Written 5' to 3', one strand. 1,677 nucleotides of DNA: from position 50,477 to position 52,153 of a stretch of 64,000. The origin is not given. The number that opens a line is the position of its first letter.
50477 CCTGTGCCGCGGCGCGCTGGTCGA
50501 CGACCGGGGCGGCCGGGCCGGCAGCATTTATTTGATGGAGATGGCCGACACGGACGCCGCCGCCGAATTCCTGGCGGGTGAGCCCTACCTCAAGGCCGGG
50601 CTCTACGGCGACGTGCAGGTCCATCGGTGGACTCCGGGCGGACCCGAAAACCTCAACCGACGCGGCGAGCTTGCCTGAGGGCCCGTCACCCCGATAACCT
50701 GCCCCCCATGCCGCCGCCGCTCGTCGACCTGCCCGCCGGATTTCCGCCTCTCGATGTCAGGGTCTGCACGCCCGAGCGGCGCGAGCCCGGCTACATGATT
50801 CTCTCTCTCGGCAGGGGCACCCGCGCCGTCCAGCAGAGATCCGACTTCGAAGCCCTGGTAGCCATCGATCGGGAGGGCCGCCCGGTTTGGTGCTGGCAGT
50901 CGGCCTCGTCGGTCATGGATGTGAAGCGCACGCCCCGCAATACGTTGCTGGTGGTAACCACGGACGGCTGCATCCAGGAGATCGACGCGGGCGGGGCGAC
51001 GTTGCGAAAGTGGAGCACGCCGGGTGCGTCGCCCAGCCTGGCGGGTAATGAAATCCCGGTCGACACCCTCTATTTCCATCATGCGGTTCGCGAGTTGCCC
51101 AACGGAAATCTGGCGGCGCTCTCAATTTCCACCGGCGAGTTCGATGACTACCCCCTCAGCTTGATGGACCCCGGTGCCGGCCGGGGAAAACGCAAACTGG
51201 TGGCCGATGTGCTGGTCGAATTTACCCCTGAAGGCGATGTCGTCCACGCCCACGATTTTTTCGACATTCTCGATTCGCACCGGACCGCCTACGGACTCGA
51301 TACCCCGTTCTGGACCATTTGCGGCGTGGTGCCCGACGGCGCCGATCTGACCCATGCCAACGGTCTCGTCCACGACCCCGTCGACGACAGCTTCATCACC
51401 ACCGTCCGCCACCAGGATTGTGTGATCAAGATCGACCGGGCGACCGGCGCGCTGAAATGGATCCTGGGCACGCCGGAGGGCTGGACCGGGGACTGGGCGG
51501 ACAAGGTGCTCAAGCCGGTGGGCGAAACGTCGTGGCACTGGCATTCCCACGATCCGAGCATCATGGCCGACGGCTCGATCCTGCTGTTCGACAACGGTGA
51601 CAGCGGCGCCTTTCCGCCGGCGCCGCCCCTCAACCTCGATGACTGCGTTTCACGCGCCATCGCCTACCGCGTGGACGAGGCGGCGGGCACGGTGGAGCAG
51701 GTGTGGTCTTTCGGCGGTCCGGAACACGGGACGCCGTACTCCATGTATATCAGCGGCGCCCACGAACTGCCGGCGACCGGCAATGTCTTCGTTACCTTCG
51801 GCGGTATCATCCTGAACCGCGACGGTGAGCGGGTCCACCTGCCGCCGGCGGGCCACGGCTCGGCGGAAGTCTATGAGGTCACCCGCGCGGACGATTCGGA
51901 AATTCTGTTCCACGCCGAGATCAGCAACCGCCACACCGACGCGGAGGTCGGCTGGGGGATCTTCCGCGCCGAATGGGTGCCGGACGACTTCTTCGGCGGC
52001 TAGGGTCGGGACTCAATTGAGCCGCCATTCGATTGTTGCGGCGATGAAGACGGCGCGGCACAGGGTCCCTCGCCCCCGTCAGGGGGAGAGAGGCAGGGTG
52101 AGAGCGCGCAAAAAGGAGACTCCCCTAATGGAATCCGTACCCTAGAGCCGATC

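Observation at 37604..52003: TRAP-transporter island with four single-domain MetE-like (putative Zn alkyltransferase) paralogs and no regulator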

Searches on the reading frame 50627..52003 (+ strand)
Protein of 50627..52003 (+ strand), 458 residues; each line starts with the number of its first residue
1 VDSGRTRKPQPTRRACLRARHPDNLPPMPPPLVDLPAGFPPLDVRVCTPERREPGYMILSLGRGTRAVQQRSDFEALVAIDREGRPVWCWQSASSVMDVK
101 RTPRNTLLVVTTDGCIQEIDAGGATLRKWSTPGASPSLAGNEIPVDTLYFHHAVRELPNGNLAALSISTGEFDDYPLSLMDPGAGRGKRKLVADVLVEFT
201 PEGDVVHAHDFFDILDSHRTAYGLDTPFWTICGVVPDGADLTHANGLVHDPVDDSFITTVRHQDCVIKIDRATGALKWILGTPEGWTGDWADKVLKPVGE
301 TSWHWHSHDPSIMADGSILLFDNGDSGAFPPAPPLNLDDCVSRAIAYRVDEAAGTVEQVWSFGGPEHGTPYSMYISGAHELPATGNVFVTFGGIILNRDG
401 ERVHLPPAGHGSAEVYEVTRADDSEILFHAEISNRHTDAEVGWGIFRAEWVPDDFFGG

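Call 4: search_protein_families(library=pfam, proteins=[window:50627-52003:+], max_evalue=0.01)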
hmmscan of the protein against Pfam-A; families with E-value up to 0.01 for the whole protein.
window:50627-52003:+ (458 aa): 3 families
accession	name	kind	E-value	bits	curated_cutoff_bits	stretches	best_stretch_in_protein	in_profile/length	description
PF05935.17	Arylsulfotrans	-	4.2e-62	210.7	24.2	1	71-435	24-366/374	Arylsulfotransferase (ASST)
PF13360.13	PQQ_2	-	3.2e-07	30.7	27.6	1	70-188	38-156/233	Outer membrane protein assembly factor BamB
PF14269.12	Arylsulfotran_2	-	0.00021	21.2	27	1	183-392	86-280/301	Arylsulfotransferase (ASST)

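Call 5: search_protein_families(library=ncbifam, proteins=[window:50627-52003:+], max_evalue=0.01)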
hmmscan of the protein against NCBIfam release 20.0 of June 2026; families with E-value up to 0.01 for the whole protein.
window:50627-52003:+ (458 aa): 1 family
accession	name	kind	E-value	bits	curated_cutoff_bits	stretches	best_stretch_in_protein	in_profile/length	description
TIGR03300.1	assembly_YfgL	equivalog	0.0012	17.6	285.2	1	76-171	116-211/377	outer membrane protein assembly factor BamB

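Call 98: find_homologous_proteins(query=window:50708-52003:+)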
Query window:50708-52003:+ (431 aa): 81 proteins with E <= 0.001 among 8000 candidates.
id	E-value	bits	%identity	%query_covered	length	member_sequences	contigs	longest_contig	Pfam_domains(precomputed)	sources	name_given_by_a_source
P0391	1.8e-268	909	90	100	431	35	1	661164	PF13360.14,PF05935.18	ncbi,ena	-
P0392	1.3e-192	659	66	99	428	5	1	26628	PF14269.13,PF05935.18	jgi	-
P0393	5.8e-190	650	64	98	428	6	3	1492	PF14269.13,PF05935.18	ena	-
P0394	2.3e-189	648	65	98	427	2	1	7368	PF14269.13,PF05935.18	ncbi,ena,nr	ncbi:MAG: aryl-sulfate sulfotransferase [Proteobacteria bacterium]|nr:aryl-sulfate sulfotransferase 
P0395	2.2e-187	641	65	99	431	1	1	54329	PF14269.13,PF05935.18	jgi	-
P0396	1.3e-183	629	65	97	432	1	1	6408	PF14269.13,PF05935.18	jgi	jgi:arylsulfate sulfotransferase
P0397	4.9e-183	627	63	99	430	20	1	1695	PF05935.18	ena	-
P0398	5.3e-181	620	61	98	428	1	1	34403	PF14269.13,PF05935.18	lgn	-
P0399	5.9e-179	614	64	97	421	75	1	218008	PF05935.18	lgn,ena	-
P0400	7.6e-178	610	60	99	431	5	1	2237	PF05935.18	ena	-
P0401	7.7e-177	607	60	98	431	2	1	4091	PF14269.13,PF05935.18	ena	-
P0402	1.1e-175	603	60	98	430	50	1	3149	PF14269.13,PF05935.18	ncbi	-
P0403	2.7e-174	598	63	97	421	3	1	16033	PF05935.18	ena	-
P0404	4.3e-174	598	63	97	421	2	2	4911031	PF05935.18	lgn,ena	-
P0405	2.3e-173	595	63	97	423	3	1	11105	PF05935.18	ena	-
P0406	2.5e-173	595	63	96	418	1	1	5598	PF14269.13,PF05935.18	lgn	-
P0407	9.0e-172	590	62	98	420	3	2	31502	PF05935.18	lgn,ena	-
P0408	1.3e-171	589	63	96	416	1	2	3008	PF05935.18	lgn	-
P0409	1.6e-170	586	62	97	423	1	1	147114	PF05935.18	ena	-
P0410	7.0e-170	584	63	96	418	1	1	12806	PF14269.13,PF05935.18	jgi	-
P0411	2.7e-164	565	57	97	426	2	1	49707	PF05935.18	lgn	-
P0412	2.4e-163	562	60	92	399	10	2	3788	PF05935.18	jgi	-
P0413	5.8e-162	558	58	96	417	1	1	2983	PF14269.13,PF05935.18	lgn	-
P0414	8.6e-161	554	57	97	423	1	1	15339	PF14269.13,PF05935.18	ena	-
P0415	2.5e-160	552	57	97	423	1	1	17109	PF05935.18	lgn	-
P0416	8.3e-156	537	56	96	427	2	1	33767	PF14269.13,PF05935.18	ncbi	-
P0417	9.1e-146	504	63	84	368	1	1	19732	PF05935.18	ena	-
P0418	8.6e-118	412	65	66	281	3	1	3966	PF05935.18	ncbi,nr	ncbi:MAG: hypothetical protein F4027_07840, partial [Rhodospirillaceae bacterium]|nr:hypothetical pr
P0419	1.3e-112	395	64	60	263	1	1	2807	PF14269.13,PF05935.18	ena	-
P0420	1.1e-93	333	41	97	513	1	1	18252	PF14269.13,PF05935.18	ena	-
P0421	4.7e-90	321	41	96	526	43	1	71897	PF14269.13,PF05935.18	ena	-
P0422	2.4e-89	318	41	97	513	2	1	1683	PF17425.9,PF14269.13,PF05935.18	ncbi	-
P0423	6.3e-89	317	39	96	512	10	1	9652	PF14269.13,PF05935.18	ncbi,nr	ncbi:MAG: aryl-sulfate sulfotransferase [Proteobacteria bacterium]|nr:aryl-sulfate sulfotransferase 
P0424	8.8e-89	316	40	95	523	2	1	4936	PF14269.13,PF05935.18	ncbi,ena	-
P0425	5.8e-86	307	38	98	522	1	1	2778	PF14269.13,PF05935.18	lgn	-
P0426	1.4e-85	306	57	61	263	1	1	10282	PF05935.18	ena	-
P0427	5.0e-83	297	39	97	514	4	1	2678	PF14269.13,PF05935.18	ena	-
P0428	2.2e-82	295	40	97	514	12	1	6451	PF14269.13,PF05935.18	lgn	-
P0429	1.4e-81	293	39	97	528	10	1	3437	PF14269.13,PF05935.18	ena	-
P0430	2.5e-80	289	38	97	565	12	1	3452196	PF17425.9,PF14269.13,PF05935.18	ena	-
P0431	4.5e-80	288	41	83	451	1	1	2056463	PF17425.9,PF14269.13,PF05935.18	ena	-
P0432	4.4e-79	284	38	98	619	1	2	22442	PF14269.13,PF05935.18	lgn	-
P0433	1.2e-77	280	37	97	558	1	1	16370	PF17425.9,PF14269.13,PF05935.18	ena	-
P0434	1.6e-74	269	36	96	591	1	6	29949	PF14269.13,PF05935.18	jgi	jgi:arylsulfate sulfotransferase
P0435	7.0e-73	264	36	93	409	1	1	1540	PF14269.13,PF05935.18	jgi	jgi:hypothetical protein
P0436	4.0e-72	262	36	95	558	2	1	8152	PF14269.13,PF05935.18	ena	-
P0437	3.3e-71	259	35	98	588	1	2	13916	PF17425.9,PF14269.13,PF05935.18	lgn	-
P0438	6.5e-71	258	35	97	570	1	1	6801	PF14269.13,PF05935.18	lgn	-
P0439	1.3e-70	257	37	96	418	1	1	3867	PF14269.13,PF05935.18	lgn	-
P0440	9.4e-66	241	38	82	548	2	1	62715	PF14269.13,PF05935.18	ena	-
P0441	4.1e-65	238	36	98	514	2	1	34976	PF17425.9,PF14269.13,PF05935.18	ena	-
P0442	9.9e-65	237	33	97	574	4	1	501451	PF14269.13,PF05935.18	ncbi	-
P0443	1.9e-64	236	39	85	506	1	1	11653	PF17425.9,PF14269.13,PF05935.18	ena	-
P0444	2.0e-64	236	35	98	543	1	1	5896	PF14269.13,PF05935.18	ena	-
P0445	2.1e-64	236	35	98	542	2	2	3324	PF17425.9,PF14269.13,PF05935.18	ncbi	-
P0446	4.6e-64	235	35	98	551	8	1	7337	PF17425.9,PF14269.13,PF05935.18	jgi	jgi:arylsulfate sulfotransferase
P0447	9.6e-63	231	38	82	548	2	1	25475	PF14269.13,PF05935.18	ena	-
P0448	1.4e-62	230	35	96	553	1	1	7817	PF17425.9,PF14269.13,PF05935.18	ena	-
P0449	4.4e-62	228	34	96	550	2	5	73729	PF17425.9,PF14269.13,PF05935.18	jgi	jgi:arylsulfate sulfotransferase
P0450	2.7e-60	223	37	93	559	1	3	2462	PF14269.13,PF05935.18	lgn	-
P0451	2.3e-59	219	36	97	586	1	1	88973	PF14269.13,PF05935.18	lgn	-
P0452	3.6e-57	212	34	97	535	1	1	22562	PF14269.13,PF05935.18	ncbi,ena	-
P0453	5.6e-52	195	34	97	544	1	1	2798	PF14269.13,PF05935.18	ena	-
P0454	4.6e-48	182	33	88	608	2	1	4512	PF14269.13,PF05935.18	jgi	-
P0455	2.1e-46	177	39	61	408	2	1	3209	PF17425.9,PF14269.13,PF05935.18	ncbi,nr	ncbi:MAG: aryl-sulfate sulfotransferase, partial [Rhodospirillaceae bacterium]|nr:aryl-sulfate sulfo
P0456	1.9e-44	170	39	59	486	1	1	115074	PF14269.13,PF05935.18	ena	-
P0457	5.0e-42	162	31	83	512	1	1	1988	PF14269.13,PF05935.18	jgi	jgi:hypothetical protein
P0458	1.8e-39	154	32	97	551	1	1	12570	PF14269.13,PF05935.18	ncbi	-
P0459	2.7e-39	153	30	98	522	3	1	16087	PF14269.13,PF05935.18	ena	-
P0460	9.7e-36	142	30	96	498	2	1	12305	PF17425.9,PF14269.13,PF05935.18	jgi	jgi:arylsulfate sulfotransferase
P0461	3.3e-34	137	31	98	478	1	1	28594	PF05935.18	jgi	jgi:hypothetical protein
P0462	1.2e-27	115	34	57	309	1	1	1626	PF14269.13,PF05935.18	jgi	jgi:hypothetical protein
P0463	1.6e-23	101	34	58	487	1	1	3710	PF14269.13,PF05935.18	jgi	jgi:hypothetical protein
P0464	1.8e-22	98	34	52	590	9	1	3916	PF17425.9,PF14269.13,PF05935.18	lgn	-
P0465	6.3e-18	83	29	59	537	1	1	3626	PF17425.9,PF14269.13,PF05935.18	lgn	-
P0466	7.9e-17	79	28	71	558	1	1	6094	PF17425.9,PF14269.13,PF05935.18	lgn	-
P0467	2.9e-9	54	25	92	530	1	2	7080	PF17425.9,PF05935.18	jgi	-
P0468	3.3e-8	51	28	79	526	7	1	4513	PF14269.13,PF05935.18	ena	-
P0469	5.2e-8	50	32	36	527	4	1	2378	PF14269.13,PF05935.18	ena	-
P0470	6.5e-7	47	26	77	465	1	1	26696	PF14269.13,PF05935.18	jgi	jgi:hypothetical protein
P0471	1.6e-4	39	33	28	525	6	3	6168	PF14269.13,PF05935.18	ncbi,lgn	-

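Call 99: find_encoding_contigs(protein=P0395, flank=8000, max_places=1)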
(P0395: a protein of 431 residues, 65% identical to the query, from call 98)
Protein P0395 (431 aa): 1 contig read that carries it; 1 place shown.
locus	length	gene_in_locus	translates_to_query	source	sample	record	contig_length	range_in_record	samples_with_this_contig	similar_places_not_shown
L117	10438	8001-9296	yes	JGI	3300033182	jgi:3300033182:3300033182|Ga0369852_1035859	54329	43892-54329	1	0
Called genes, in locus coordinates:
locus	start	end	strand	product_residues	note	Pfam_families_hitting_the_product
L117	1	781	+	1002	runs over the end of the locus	PF21423:AhtL-like_1st, PF00384:Molybdopterin, PF01568:Molydop_binding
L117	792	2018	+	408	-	PF00067:p450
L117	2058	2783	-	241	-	PF05494:MlaC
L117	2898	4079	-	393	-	PF00155:Aminotran_1_2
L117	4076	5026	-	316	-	PF00892:EamA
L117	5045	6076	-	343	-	-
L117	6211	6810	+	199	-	PF00903:Glyoxalase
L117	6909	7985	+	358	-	PF00355:Rieske, PF19112:VanA_C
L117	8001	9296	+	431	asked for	PF05935:Arylsulfotrans, PF14269:Arylsulfotran_2 (weak)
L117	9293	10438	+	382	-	?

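Call 100: find_encoding_contigs(protein=P0404, flank=8000, max_places=1)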
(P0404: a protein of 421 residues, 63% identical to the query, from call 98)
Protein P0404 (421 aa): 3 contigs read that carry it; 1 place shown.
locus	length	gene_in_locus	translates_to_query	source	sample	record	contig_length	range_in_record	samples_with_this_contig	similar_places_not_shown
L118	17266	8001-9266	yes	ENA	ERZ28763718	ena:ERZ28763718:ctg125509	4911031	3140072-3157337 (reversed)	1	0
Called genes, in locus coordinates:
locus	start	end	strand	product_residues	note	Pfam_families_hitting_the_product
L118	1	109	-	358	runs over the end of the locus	PF00355:Rieske, PF19112:VanA_C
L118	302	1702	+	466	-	PF00206:Lyase_1, PF10415:FumaraseC_C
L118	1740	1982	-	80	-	PF06906:DUF1272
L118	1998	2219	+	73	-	PF13467:RHH_4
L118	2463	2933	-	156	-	PF04945:YHS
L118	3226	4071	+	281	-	PF00520:Ion_trans, PF08016:PKD_channel (weak)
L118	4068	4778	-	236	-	PF00561:Abhydrolase_1, PF12146:Hydrolase_4 (weak), PF12697:Abhydrolase_6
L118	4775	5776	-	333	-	PF01073:3Beta_HSD, PF01370:Epimerase, PF04321:RmlD_sub_bind, PF13460:NAD_binding_10 (faint), PF16363:GDP_Man_Dehyd, PF07993:NAD_binding_4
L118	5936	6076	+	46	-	PF05015:HigB-like_toxin (weak)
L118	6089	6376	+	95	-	PF01381:HTH_3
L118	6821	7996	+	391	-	PF01717:Meth_synt_2 (faint)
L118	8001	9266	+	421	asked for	PF05935:Arylsulfotrans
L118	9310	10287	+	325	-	PF00850:Hist_deacetyl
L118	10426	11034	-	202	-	-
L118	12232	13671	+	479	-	PF05598:DUF772 (weak), PF01609:DDE_Tnp_1, PF13751:DDE_Tnp_1_6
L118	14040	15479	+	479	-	PF05598:DUF772 (weak), PF01609:DDE_Tnp_1, PF13751:DDE_Tnp_1_6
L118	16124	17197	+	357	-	PF01522:Polysacc_deac_1, PF10096:DUF2334 (weak)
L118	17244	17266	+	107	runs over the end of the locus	-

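Call 101: find_encoding_contigs(protein=P0411, flank=8000, max_places=1)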
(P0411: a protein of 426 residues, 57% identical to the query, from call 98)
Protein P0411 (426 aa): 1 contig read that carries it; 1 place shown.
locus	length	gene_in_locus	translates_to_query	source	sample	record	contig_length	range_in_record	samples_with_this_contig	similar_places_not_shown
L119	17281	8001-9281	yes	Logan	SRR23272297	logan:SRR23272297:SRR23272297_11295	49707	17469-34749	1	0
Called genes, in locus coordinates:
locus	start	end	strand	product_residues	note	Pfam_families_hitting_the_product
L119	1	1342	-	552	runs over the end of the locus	PF01494:FAD_binding_3, PF21274:Rng_hyd_C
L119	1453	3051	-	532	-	PF01928:CYTH, PF05235:CHAD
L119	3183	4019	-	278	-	PF00149:Metallophos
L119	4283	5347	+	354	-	PF00753:Lactamase_B (weak), PF13483:Lactamase_B_3, PF12706:Lactamase_B_2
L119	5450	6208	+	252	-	-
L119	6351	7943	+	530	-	PF02142:MGS, PF01808:AICARFT_IMPCHas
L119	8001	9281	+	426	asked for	PF05935:Arylsulfotrans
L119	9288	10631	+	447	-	PF03219:TLC (faint), PF07690:MFS_1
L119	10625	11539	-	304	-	PF00348:polyprenyl_synt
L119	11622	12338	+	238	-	PF00912:Transgly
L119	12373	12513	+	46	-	-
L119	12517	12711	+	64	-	PF01783:Ribosomal_L32p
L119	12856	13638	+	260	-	PF01261:AP_endonuc_2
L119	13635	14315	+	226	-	PF10294:Methyltransf_16, PF05175:MTS, PF06325:PrmA, PF13649:Methyltransf_25 (weak)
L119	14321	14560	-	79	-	-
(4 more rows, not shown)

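Call 103: find_encoding_contigs(protein=P0399, flank=8000, max_places=1)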
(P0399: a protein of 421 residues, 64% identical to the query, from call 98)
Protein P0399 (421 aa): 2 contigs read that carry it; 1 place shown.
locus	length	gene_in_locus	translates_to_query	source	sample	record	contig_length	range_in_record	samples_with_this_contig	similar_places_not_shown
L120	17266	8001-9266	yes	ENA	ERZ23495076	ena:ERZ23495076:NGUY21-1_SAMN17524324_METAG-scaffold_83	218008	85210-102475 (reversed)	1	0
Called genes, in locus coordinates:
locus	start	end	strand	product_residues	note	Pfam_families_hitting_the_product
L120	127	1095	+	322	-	PF00520:Ion_trans, PF08016:PKD_channel (faint)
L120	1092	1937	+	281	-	PF00520:Ion_trans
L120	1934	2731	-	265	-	PF00561:Abhydrolase_1, PF12146:Hydrolase_4 (weak), PF12697:Abhydrolase_6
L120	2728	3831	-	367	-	PF01073:3Beta_HSD, PF01370:Epimerase, PF04321:RmlD_sub_bind, PF16363:GDP_Man_Dehyd, PF07993:NAD_binding_4 (weak)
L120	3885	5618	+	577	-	PF00916:Sulfate_transp, PF01740:STAS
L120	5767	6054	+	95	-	PF01381:HTH_3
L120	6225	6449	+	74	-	PF04255:DUF433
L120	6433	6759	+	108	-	PF18480:DUF5615 (weak)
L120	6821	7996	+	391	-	PF01717:Meth_synt_2 (faint)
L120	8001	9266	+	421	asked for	PF05935:Arylsulfotrans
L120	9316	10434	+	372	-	PF00850:Hist_deacetyl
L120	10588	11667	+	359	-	PF01522:Polysacc_deac_1, PF10096:DUF2334 (weak)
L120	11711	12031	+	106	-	-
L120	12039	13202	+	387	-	-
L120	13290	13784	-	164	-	PF13801:Metal_resist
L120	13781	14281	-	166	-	-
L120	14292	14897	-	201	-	PF04542:Sigma70_r2, PF08281:Sigma70_r4_2, PF04545:Sigma70_r4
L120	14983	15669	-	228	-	PF10591:SPARC_Ca_bdg (faint), PF23564:EF-hand_FSTL1 (faint), PF00036:EF-hand_1 (faint), PF00404:Dockerin_1 (faint), PF13202:EF-hand_5 (faint), PF13405:EF-hand_6 (faint), PF13499:EF-hand_7 (faint), PF13833:EF-hand_8 (faint)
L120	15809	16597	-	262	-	PF00092:VWA (weak), PF06707:DUF1194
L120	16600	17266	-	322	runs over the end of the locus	PF00174:Oxidored_molyb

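Call 104: find_encoding_contigs(protein=P0392, flank=8000, max_places=1)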
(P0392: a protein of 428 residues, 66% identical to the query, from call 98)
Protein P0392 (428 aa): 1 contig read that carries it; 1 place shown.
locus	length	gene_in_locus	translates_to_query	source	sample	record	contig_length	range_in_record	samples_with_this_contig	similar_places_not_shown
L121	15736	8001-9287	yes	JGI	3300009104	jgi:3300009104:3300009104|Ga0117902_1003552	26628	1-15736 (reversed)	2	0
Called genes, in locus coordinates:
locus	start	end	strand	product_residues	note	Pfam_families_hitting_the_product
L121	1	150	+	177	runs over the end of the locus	PF06904:Extensin-like_C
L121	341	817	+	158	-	-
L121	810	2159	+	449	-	PF00089:Trypsin, PF13365:Trypsin_2, PF13180:PDZ_2 (faint)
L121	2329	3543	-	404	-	PF03441:FAD_binding_7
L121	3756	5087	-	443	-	PF00296:Bac_luciferase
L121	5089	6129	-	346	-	-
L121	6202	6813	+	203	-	PF00903:Glyoxalase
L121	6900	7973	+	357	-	PF00355:Rieske, PF19112:VanA_C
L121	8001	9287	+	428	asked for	PF05935:Arylsulfotrans, PF14269:Arylsulfotran_2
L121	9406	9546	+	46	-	-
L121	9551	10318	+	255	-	PF00561:Abhydrolase_1, PF12697:Abhydrolase_6, PF12146:Hydrolase_4 (faint)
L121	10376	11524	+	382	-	PF00266:Aminotran_5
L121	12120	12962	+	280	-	PF00106:adh_short, PF08659:KR (weak), PF13561:adh_short_C2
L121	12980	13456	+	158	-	PF19315:MC_hydratase (faint), PF01575:MaoC_dehydratas, PF13452:FAS1_DH_region (weak)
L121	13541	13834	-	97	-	-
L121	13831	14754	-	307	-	PF03480:DctP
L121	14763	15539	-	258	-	PF00596:Aldolase_II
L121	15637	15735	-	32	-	?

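Call 106: search_protein_families(library=pfam, proteins=[L118:6821-7996:+, L117:6909-7985:+, L117:5045-6076:-], max_evalue=0.001)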
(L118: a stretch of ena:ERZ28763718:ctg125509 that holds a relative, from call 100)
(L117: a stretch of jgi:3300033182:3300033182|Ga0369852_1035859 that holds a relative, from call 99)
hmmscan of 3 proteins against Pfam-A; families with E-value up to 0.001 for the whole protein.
L118:6821-7996:+ (391 aa): 1 family
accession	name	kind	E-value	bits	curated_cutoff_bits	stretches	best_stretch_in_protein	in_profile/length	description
PF01717.24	Meth_synt_2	-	1.5e-09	38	21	0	178-357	144-307/324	Cobalamin-independent synthase, Catalytic domain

L117:6909-7985:+ (358 aa): 2 families
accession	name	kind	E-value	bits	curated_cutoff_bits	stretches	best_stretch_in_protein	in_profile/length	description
PF19112.6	VanA_C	-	3.8e-44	151.6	23.5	1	149-349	1-193/193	Vanillate O-demethylase oxygenase C-terminal domain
PF00355.32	Rieske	-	4.6e-19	68.5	20.3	1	14-95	2-84/88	Rieske [2Fe-2S] domain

L117:5045-6076:- (343 aa): 0 families

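Call 107: search_protein_families(library=ncbifam, proteins=[L117:6909-7985:+, L118:6821-7996:+], max_evalue=0.00001)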
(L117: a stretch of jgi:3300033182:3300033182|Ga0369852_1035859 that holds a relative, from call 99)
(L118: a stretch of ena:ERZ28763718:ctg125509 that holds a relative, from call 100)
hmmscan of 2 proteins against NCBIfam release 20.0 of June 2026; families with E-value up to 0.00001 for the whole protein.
L117:6909-7985:+ (358 aa): 1 family
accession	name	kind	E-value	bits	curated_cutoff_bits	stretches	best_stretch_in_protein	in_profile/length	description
NF052579.1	BetMthstMoxSdmAMthl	equivalog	1.4e-28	99.9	600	1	32-173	37-181/351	4beta-methylsterol monooxygenase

L118:6821-7996:+ (391 aa): 5 families
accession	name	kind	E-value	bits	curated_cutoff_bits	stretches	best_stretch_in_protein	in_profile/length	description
NF003317.0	PRK04326.1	equivalog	1.2e-26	93.7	406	2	166-383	139-324/340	methionine synthase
NF006589.0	PRK09121.1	equivalog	1.4e-13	50.6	392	1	304-385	265-340/342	methionine synthase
NF005085.0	PRK06520.1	subfamily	9.9e-13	47.9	313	1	150-376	127-362/368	5-methyltetrahydropteroyltriglutamate--homocysteine S-methyltransferase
NF004875.0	PRK06233.1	equivalog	5.6e-12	45.2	576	1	174-374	158-364/373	vitamin B12 independent methionine synthase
NF002119.0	PRK00957.1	equivalog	2.6e-11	43.2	258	0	306-356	235-285/306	methionine synthase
